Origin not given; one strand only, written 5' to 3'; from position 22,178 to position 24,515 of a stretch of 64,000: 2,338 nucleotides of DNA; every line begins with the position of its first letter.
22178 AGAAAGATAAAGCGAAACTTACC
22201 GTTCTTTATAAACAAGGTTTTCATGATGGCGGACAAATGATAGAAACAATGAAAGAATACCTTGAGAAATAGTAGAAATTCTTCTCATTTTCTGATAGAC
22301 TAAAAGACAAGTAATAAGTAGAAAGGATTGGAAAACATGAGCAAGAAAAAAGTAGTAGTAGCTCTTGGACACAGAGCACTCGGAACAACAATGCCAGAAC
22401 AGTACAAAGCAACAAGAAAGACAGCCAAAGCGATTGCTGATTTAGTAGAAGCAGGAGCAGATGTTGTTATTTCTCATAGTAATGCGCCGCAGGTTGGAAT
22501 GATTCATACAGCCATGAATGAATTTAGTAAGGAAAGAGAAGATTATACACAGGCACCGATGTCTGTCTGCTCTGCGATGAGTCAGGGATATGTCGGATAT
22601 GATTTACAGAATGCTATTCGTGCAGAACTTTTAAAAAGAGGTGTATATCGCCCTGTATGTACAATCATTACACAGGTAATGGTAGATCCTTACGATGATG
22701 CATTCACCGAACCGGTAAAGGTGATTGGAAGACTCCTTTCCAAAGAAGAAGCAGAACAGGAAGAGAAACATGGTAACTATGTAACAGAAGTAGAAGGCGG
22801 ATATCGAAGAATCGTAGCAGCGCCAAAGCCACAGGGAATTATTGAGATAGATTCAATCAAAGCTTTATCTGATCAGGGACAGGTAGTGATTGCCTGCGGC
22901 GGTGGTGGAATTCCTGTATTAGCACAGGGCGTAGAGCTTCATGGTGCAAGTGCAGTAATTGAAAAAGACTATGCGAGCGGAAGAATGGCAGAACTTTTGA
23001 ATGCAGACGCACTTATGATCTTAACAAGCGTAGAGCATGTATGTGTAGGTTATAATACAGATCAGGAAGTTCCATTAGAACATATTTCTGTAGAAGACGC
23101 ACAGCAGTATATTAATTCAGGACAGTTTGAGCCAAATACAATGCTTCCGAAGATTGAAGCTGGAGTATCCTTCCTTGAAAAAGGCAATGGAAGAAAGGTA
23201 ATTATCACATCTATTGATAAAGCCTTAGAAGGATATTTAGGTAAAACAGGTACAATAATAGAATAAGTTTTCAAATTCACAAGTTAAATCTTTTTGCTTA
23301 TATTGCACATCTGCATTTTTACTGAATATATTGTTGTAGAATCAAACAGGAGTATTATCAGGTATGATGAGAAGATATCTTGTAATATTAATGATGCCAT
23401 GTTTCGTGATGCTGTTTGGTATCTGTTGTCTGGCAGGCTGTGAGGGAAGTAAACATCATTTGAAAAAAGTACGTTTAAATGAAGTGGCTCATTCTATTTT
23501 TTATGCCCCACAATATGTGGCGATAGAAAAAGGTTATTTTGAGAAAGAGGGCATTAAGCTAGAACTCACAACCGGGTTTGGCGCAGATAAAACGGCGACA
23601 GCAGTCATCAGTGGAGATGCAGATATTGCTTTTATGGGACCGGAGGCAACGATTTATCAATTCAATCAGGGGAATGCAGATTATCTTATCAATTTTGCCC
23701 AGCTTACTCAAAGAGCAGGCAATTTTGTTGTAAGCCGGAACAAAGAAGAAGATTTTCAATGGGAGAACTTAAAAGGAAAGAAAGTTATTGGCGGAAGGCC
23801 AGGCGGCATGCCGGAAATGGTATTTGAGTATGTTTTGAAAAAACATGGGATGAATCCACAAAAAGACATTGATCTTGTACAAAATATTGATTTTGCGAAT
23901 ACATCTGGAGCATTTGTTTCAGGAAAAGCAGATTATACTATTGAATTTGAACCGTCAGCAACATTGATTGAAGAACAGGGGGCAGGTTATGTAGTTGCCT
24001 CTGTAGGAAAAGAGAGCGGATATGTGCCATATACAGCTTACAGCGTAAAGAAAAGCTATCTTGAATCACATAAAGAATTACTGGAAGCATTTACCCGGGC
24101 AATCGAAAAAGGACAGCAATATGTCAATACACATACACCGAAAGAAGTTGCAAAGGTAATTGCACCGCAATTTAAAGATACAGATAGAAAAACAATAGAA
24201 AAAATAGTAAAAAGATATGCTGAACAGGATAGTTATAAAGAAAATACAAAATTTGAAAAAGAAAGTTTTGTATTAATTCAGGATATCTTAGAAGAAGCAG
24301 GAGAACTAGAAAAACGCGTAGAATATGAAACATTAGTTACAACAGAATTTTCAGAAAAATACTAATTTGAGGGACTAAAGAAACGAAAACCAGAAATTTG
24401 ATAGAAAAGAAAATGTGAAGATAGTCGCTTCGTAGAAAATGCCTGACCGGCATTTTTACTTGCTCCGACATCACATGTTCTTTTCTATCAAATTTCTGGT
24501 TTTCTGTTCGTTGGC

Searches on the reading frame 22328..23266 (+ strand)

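Call 10: search_protein_families(library=ncbifam, proteins=[window:22328-23266:+], max_evalue=1e-10)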
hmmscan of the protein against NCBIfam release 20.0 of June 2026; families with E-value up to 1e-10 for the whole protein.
window:22328-23266:+ (312 aa): 4 families
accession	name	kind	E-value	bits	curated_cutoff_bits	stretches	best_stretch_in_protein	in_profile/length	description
TIGR00746.1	arcC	equivalog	3.8e-90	302.1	358.25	1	7-311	1-307/309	carbamate kinase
NF009007.0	PRK12352.1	subfamily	9.9e-84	280.9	266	1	6-311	2-313/316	carbamate kinase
NF009008.0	PRK12354.1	subfamily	1.1e-65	221.9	361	1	8-311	2-298/308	carbamate kinase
NF006926.0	PRK09411.1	equivalog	5.3e-51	173.6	416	1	6-311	1-295/297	carbamate kinase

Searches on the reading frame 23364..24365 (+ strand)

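Call 10: search_protein_families(library=ncbifam, proteins=[window:23364-24365:+], max_evalue=1e-10)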
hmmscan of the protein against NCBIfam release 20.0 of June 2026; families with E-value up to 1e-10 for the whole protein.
window:23364-24365:+ (333 aa): 2 families
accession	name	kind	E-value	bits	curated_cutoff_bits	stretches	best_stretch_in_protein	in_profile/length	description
TIGR01728.1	SsuA_fam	subfamily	5.5e-25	88.2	163.5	1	48-330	12-289/290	aliphatic sulfonate ABC transporter substrate-binding protein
NF040735.1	SBP_SaoX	equivalog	9.2e-12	44.7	300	1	51-332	19-294/330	ABC transporter substrate-binding subunit SaoX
